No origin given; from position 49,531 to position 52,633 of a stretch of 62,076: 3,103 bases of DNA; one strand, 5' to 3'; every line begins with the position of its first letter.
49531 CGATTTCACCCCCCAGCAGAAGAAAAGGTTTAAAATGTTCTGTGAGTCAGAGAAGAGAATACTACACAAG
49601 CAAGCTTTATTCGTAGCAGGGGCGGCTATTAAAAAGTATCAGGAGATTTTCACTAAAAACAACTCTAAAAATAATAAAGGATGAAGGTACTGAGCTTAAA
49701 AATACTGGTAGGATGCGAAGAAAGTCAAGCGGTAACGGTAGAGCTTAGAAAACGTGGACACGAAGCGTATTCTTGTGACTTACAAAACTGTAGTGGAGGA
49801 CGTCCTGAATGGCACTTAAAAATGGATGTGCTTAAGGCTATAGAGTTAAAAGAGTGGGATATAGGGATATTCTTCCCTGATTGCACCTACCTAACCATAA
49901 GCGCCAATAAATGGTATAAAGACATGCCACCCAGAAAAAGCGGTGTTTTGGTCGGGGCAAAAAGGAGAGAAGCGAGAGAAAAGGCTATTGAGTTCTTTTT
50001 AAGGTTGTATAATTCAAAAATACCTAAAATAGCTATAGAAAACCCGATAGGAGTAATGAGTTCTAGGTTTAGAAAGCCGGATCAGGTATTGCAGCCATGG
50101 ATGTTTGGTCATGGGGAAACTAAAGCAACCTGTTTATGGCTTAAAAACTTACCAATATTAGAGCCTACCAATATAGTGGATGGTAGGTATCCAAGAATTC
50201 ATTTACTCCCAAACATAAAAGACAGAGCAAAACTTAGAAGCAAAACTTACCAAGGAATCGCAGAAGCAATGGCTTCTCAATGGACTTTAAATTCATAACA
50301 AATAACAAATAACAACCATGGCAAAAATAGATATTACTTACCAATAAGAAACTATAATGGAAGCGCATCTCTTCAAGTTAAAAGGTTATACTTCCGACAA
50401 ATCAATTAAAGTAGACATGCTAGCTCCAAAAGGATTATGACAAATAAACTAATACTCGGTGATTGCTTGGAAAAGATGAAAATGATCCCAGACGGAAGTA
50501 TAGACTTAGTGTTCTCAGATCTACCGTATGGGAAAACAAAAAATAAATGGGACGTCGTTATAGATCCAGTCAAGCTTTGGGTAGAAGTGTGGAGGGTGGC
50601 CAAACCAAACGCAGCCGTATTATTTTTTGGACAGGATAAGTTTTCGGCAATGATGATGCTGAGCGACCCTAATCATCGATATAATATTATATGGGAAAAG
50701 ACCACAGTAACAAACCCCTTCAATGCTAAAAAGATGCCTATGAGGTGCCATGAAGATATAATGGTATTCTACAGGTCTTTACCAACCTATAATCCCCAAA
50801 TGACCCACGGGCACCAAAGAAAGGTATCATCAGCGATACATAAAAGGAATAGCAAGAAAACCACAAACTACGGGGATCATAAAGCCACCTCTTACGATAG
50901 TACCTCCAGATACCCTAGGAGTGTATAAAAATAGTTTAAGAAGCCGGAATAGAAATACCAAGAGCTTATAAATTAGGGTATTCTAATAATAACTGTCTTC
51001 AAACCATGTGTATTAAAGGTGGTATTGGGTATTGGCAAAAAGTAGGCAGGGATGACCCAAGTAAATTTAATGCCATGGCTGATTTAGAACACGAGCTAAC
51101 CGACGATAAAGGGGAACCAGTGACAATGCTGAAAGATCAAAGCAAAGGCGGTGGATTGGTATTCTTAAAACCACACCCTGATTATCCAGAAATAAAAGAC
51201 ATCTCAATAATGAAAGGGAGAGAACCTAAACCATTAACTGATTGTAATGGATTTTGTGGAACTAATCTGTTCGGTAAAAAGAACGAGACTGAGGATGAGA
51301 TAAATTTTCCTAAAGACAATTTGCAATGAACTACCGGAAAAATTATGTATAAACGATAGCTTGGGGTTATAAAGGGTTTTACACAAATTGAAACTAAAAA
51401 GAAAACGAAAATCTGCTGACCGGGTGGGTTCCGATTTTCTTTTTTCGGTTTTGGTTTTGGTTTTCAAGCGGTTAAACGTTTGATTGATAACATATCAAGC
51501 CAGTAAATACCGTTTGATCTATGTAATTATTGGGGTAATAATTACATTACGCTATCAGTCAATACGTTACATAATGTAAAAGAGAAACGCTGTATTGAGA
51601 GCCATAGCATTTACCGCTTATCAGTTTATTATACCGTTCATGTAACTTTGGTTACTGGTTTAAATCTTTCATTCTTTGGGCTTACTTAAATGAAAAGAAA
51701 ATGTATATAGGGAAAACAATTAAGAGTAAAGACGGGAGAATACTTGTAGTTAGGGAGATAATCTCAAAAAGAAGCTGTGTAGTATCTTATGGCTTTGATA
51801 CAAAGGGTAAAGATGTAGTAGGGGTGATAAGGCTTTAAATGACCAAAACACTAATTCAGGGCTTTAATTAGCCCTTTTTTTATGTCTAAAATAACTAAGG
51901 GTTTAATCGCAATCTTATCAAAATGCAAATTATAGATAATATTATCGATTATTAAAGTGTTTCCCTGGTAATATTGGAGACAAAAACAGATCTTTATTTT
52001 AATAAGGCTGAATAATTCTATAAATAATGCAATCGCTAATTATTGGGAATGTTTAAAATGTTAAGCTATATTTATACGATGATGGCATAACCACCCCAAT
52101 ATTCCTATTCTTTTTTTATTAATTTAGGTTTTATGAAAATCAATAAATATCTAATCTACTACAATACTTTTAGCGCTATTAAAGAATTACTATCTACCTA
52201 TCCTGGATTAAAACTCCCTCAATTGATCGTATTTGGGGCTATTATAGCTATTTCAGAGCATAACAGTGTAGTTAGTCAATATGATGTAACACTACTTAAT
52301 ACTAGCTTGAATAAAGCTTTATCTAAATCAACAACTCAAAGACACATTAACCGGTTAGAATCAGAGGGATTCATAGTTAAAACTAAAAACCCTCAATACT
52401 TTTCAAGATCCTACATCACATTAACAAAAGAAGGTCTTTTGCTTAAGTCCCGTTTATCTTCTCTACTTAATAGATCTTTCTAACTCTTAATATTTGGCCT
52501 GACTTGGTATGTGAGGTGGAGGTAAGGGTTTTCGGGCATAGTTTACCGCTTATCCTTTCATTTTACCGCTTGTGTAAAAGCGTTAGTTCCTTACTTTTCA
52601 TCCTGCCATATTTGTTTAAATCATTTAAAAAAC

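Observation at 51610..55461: Array of mini-transcription units driven by mosaic copies of one regulatory module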

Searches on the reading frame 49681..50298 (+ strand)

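Call 13: search_protein_families(library=pfam, proteins=[window:49681-50298:+], max_evalue=0.1)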
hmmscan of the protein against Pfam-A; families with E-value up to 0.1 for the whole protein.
window:49681-50298:+ (205 aa): 1 family
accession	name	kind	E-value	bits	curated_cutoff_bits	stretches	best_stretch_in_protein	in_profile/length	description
PF16574.10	CEP209_CC5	-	0.074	13.6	25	0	14-58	27-73/128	Coiled-coil region of centrosome protein CE290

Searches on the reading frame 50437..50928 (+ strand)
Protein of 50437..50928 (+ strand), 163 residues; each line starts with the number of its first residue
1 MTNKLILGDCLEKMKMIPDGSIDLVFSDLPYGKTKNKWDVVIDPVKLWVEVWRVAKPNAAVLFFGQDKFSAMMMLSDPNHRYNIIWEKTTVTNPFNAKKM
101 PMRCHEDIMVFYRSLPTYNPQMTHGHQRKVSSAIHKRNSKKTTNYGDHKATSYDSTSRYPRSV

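Call 13: search_protein_families(library=pfam, proteins=[window:50437-50928:+], max_evalue=0.1)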
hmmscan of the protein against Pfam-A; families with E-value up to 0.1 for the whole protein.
window:50437-50928:+ (163 aa): 2 families
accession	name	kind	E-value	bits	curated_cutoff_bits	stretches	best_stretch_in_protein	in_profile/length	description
PF01555.25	N6_N4_Mtase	-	0.00047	20.6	26.7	1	22-144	1-139/221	DNA methylase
PF11599.14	AviRa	-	0.086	12.7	25.7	0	20-69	163-213/232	RRNA methyltransferase AviRa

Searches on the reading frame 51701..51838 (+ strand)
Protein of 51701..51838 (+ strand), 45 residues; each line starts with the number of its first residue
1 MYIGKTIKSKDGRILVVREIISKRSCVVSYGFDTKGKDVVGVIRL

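Call 12: search_protein_families(library=pfam, proteins=[window:51701-51838:+], max_evalue=0.1)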
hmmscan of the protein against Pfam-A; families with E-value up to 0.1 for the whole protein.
window:51701-51838:+ (45 aa): 2 families
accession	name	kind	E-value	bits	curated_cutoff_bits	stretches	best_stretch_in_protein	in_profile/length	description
PF23038.1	KOW6_SPT51-2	-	0.091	12.7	27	0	13-39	17-43/51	Transcription elongation factor SPT5 homolog 1/2, KOW6 domain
PF18337.7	Tudor_RapA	-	0.099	13.3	26.4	1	3-37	3-37/62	RapA N-terminal Tudor like domain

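Call 30: search_protein_families(library=phrogs, proteins=[window:51701-51838:+], max_evalue=0.01)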
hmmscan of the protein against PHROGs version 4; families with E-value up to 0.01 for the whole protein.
window:51701-51838:+ (45 aa): 0 families

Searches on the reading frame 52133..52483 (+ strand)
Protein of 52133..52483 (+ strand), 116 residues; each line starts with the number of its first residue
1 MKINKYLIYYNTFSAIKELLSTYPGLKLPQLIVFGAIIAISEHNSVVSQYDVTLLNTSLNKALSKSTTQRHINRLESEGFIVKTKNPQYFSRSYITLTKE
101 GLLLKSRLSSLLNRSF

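Call 12: search_protein_families(library=pfam, proteins=[window:52133-52483:+], max_evalue=0.1)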
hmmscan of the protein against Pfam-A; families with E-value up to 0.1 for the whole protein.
window:52133-52483:+ (116 aa): 7 families
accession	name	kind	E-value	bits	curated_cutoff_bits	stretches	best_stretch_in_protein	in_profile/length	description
PF12802.13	MarR_2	-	0.00041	20.9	27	1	63-87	32-56/61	MarR family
PF01047.28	MarR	-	0.00044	20.5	24.6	1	63-88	29-54/59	MarR family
PF13412.12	HTH_24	-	0.00056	19.9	21.9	1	63-81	29-47/48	Winged helix-turn-helix DNA-binding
PF09339.16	HTH_IclR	-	0.0087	16.3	22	1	63-83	30-50/52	IclR helix-turn-helix domain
PF13730.12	HTH_36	-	0.019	15.2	25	1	62-81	36-55/55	Helix-turn-helix domain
PF22381.2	Staph_reg_Sar_Rot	-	0.038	14.5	27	1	25-86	11-63/85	Transcriptional regulator SarA/Rot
PF14947.12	HTH_45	-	0.07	13.6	25.5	0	61-109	29-70/77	Winged helix-turn-helix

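Call 17: find_related_loci(query=window:52133-52483:+, collection=viral_contigs, flank=10000)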
Query window:52133-52483:+ (116 aa) in viral_contigs; peptide patterns used: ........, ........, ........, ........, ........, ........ (x = any residue, [..] = any of these).
29 stretches matched a pattern, but none encodes a relative of the query by tblastn (E <= 1e-3).

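Call 30: search_protein_families(library=phrogs, proteins=[window:52133-52483:+], max_evalue=0.01)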
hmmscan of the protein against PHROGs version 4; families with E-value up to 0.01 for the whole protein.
window:52133-52483:+ (116 aa): 2 families
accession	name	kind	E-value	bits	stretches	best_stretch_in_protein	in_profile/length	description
phrog_11046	-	transcription regulation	0.0011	19.8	1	33-113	14-85/94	transcriptional regulator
phrog_270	-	DNA, RNA and nucleotide metabolism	0.007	16.8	1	63-85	79-101/383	replication initiation protein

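Call 32: search_dna_similar(query=window:52133-52483:+, collection=phages, mode=protein, max_rows=15, max_evalue=0.01)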
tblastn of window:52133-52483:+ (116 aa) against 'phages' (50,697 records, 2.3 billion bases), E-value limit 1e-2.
No match.

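Call 40: find_homologous_proteins(query=window:52133-52483:+, max_evalue=0.001)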
Query window:52133-52483:+ (116 aa): 3 proteins with E <= 0.001 among 17 candidates.
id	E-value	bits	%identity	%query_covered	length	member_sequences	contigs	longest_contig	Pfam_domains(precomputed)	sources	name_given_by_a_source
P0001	1.7e-65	235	100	100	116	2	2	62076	-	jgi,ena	-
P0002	8.8e-40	153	64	85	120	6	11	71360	-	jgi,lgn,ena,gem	-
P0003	1.5e-27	113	49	91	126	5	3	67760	-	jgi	-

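Call 42: find_encoding_contigs(protein=P0003, flank=10000, max_places=4)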
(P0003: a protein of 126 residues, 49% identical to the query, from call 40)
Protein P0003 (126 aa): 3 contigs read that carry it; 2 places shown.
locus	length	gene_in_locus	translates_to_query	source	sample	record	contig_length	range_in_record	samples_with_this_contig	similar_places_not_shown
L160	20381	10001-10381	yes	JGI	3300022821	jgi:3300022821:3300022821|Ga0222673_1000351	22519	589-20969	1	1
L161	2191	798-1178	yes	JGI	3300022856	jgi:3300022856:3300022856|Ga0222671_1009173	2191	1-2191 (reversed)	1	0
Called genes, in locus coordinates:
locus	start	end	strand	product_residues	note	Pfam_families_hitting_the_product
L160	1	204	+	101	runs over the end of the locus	-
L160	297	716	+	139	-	PF20274:cREC_REC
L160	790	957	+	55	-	-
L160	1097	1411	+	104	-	-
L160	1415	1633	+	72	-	PF14090:HTH_39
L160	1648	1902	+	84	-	-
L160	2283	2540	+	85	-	-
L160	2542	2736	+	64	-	-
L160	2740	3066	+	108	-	-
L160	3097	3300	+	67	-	-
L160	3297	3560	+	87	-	-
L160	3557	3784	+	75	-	-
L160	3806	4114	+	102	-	-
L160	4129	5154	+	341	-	-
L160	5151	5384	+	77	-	-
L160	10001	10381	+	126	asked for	-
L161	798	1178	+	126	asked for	-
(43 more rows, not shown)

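Call 43: find_encoding_contigs(protein=P0002, flank=10000, max_places=8)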
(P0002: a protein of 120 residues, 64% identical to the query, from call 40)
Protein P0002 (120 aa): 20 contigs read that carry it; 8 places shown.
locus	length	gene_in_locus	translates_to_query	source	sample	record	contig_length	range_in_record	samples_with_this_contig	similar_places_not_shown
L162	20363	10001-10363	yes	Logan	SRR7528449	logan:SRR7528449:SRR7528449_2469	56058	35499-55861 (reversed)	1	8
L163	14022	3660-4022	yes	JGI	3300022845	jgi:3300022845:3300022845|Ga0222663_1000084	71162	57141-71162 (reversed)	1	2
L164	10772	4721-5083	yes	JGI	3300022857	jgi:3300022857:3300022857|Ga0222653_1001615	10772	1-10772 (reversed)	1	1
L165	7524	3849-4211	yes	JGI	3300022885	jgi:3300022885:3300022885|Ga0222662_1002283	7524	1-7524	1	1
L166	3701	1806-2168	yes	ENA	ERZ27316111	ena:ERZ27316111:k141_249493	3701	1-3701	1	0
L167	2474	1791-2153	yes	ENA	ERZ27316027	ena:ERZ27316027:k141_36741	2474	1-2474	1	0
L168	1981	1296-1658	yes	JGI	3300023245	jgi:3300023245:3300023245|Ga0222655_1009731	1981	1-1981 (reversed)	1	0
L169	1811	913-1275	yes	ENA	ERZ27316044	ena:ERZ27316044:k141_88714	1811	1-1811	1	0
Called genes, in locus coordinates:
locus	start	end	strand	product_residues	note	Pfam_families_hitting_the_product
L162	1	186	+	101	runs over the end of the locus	-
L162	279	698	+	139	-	PF20274:cREC_REC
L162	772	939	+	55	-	-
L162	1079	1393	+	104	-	-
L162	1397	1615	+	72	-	PF14090:HTH_39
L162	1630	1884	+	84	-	-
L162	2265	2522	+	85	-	-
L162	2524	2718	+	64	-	-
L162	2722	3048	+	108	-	-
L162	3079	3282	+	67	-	-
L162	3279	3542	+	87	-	-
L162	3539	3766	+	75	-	-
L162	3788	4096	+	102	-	-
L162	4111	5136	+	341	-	-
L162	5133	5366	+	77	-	-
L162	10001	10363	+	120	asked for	-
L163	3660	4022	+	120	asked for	-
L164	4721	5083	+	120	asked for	-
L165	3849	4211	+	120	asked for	-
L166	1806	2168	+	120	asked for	-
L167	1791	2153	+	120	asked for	-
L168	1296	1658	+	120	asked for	-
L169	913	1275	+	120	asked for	-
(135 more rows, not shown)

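Call 53: predict_structure(alignment_id=A1)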
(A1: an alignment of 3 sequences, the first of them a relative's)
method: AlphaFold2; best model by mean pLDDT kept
length: 116 residues; sequences in the alignment: 3
mean_pLDDT: 79.5   pTM: 0.75
mean pLDDT of the five models: 79.5, 75.5, 73.4, 62.6, 37.4
residues with pLDDT >= 90: 24; 70-90: 65; 50-70: 23; < 50: 4
segments of 3 or more residues with pLDDT < 50: none
pLDDT, mean of each block of 10 residues (from residue 1): 54 68 85 88 82 81 86 93 73 84 88 65
secondary structure, 60 per line:
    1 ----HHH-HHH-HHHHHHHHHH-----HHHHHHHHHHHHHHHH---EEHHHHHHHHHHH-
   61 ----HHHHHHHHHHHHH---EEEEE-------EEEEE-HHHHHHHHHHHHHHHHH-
elements in order: H13-22 H28-43 H49-59 H65-77 E81-85 E93-97 H99-115

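Call 57: fold_search(model_id=the predicted structure, library=pdb)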
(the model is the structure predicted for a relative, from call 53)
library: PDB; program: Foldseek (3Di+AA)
matches with E <= 10: 1316; with E <= 0.001: 10
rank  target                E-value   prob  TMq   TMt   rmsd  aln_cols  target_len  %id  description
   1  2a61_A                3.0e-04  1.00  0.58  0.49   3.6       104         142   17  The crystal structure of transcriptional regulator Tm0710 from Thermotoga maritima (released 2005-07-19)
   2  2nyx_B                3.8e-04  1.00  0.63  0.52   2.7       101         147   17  Crystal structure of RV1404 from Mycobacterium tuberculosis (released 2006-12-05)
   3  6pco_C                4.5e-04  1.00  0.57  0.51   5.7       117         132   17  Mechanism for regulation of DNA binding of Bordetella bronchiseptica BpsR by 6-hydroxynicotinic acid (released 2019-11-06)
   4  4l9t_B                5.4e-04  1.00  0.68  0.59   3.8       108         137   18  Crystal structure of MepR F27L mutant from multidrug resistant S. aureus clinical isolate (released 2013-09-11)
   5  4lll_M                5.7e-04  1.00  0.68  0.64   3.8       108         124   18  Crystal structure of S. aureus MepR-DNA complex (released 2014-05-14)
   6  4zzl_B                7.6e-04  1.00  0.65  0.57   3.3       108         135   18  MexR R21W derepressor mutant causing multidrug resistance in P. aeruginosa by mexAB-oprM efflux pump expression (released 2016-07-27)
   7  9u7b_A                8.5e-04  1.00  0.55  0.46   4.8       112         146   16  Crystal structure of Rv0042c (released 2026-03-25)
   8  4zzl_A                9.1e-04  1.00  0.62  0.51   2.8       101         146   19  MexR R21W derepressor mutant causing multidrug resistance in P. aeruginosa by mexAB-oprM efflux pump expression (released 2016-07-27)
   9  8ylg_A                9.1e-04  1.00  0.60  0.45   2.9       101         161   16  Crystal structure of Burkholderia thailandensis MftR in complex with operator DNA (released 2024-11-13)
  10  4lll_O                9.6e-04  1.00  0.68  0.59   3.7       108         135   18  Crystal structure of S. aureus MepR-DNA complex (released 2014-05-14)
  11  4fht_A                1.0e-03  1.00  0.59  0.50   4.5       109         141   25  Crystal Structure of the PcaV transcriptional regulator from Streptomyces coelicolor in complex with its natural ligan (released 2013-04-24)
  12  4l9v                  1.1e-03  1.00  0.62  0.53   4.4       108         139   18  Crystal structure of Se-Met derivative MepR F27L mutant from multidrug resistant S. aureus clinical isolate (released 2013-09-11)
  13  3fm5_D                1.1e-03  1.00  0.57  0.49   3.6       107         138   23  X-ray crystal structure of transcriptional regulator (MarR family) from Rhodococcus sp. RHA1 (released 2009-02-03)
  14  8zde_C                1.2e-03  1.00  0.62  0.54   3.6       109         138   23  Crystal structure of HsmR with DNA bound (released 2025-11-05)
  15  5fb2_A                1.3e-03  1.00  0.66  0.57   5.3       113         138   18  S. aureus MepR F27L Mutant bound to oligodeoxyribonucleotide (released 2016-12-14)
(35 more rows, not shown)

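Call 59: search_protein_representatives(alignment_id=A1)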
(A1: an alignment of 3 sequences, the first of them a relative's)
Query: 3 sequences, 120 profile positions. Proteins with E-value up to 0.001 (for the whole library): 27; up to 1e-10: 10; up to 1e-30: 2. The best 27 are listed.
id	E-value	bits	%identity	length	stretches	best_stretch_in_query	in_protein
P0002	2.2e-63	227.9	-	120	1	1-120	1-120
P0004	5.4e-31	123.3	-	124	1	5-116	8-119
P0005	1.1e-20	90.1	-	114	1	9-113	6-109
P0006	5.6e-19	84.6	-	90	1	32-116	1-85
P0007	4.1e-16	75.3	-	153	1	4-117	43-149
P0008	4.2e-15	72.0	-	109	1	4-113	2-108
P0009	6.7e-15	71.4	-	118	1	2-116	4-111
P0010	2.3e-14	69.7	-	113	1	18-116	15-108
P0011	1.3e-11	60.8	-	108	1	1-115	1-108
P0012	7.8e-11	58.3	-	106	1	10-108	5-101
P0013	3.2e-10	56.3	-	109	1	6-110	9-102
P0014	3.6e-10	56.1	-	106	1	7-111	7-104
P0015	1.1e-09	54.6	-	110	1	8-116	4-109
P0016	2.7e-09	53.3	-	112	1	9-110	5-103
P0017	7.4e-09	51.9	-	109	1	15-114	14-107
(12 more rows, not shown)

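Call 61: find_related_loci(query=A3, collection=viral_contigs, flank=6000)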
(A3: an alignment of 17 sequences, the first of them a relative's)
Query A3 (116 aa) in viral_contigs; peptide patterns used: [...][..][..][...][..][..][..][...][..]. (x = any residue, [..] = any of these).
85 stretches matched a pattern; 1 encode a relative of the query (tblastn E <= 1e-3); 1 distinct loci.
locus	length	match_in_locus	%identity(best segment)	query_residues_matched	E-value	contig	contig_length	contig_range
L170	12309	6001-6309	39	11-113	3e-16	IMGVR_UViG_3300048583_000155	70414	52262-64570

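Call 66: find_encoding_contigs(protein=P0004, flank=8000, max_places=3)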
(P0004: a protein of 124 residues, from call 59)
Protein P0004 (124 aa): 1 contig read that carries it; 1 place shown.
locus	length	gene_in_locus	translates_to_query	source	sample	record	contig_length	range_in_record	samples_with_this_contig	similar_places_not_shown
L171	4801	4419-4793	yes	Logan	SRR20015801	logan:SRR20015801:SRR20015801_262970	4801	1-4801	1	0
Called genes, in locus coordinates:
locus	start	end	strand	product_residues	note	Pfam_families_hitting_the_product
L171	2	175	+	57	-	?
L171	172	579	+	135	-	-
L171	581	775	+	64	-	-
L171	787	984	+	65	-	-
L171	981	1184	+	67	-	-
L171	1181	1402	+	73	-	-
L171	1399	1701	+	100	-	-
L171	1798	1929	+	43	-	-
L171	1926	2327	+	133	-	-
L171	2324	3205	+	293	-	PF01507:PAPS_reduct (weak)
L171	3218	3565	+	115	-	PF10686:YAcAr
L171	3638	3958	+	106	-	-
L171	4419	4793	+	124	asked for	-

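Call 67: find_encoding_contigs(protein=P0008, flank=8000, max_places=3)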
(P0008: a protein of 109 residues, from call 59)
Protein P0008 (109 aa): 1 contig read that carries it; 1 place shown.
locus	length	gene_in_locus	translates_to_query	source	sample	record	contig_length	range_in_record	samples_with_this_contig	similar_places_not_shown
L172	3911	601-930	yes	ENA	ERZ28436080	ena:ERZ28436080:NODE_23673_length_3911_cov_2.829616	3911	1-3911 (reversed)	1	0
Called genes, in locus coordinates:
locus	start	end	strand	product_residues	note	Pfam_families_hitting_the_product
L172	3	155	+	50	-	?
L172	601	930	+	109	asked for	-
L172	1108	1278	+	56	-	-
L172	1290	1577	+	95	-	-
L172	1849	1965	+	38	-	-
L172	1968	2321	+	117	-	-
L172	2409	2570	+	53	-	-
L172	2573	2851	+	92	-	-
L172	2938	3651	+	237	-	-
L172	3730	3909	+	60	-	?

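Call 69: find_encoding_contigs(protein=P0005, flank=8000, max_places=2)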
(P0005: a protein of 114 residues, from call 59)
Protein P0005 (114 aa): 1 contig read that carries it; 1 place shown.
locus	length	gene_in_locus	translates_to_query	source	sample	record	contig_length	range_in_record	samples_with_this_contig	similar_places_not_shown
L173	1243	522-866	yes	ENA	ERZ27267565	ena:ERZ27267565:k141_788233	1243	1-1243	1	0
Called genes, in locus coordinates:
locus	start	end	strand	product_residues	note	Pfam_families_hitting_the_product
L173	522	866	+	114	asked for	-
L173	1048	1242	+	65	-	?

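Call 70: find_encoding_contigs(protein=P0009, flank=8000, max_places=2)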
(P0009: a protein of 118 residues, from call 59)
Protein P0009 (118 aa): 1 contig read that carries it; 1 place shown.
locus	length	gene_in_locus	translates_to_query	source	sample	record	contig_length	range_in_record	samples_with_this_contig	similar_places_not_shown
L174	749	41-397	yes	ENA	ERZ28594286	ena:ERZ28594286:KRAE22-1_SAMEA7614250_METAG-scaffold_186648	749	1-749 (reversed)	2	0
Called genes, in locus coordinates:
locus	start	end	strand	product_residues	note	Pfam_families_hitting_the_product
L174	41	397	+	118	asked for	-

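Call 71: find_encoding_contigs(protein=P0011, flank=8000, max_places=2)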
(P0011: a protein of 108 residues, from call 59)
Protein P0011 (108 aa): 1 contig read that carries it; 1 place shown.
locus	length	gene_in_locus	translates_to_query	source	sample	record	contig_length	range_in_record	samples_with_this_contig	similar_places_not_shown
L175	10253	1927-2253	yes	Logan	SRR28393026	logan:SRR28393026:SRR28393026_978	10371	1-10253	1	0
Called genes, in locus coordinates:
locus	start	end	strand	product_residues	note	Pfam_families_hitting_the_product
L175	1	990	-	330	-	?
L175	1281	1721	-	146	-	-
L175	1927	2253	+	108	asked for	-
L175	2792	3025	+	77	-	-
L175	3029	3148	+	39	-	-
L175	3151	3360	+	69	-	-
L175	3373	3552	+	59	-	-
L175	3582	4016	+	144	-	-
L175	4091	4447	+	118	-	-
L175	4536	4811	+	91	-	-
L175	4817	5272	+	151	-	-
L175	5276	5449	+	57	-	-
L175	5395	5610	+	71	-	-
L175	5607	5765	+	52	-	-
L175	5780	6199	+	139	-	-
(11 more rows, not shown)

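Call 72: find_encoding_contigs(protein=P0015, flank=8000, max_places=2)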
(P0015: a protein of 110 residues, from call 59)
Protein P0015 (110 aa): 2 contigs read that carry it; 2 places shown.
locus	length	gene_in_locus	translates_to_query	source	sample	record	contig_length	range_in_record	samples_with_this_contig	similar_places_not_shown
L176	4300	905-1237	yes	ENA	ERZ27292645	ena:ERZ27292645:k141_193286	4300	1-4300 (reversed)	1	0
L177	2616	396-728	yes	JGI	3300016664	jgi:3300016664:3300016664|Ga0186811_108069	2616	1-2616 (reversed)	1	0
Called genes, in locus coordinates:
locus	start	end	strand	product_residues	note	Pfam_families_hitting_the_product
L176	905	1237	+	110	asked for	-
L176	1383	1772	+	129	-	-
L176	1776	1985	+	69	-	-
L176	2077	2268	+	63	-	-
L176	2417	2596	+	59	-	-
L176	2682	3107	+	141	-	-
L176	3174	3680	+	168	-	-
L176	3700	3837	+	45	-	-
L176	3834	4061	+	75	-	-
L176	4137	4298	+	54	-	?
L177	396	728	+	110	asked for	-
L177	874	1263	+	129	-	-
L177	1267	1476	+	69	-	-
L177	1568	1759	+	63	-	-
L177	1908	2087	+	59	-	-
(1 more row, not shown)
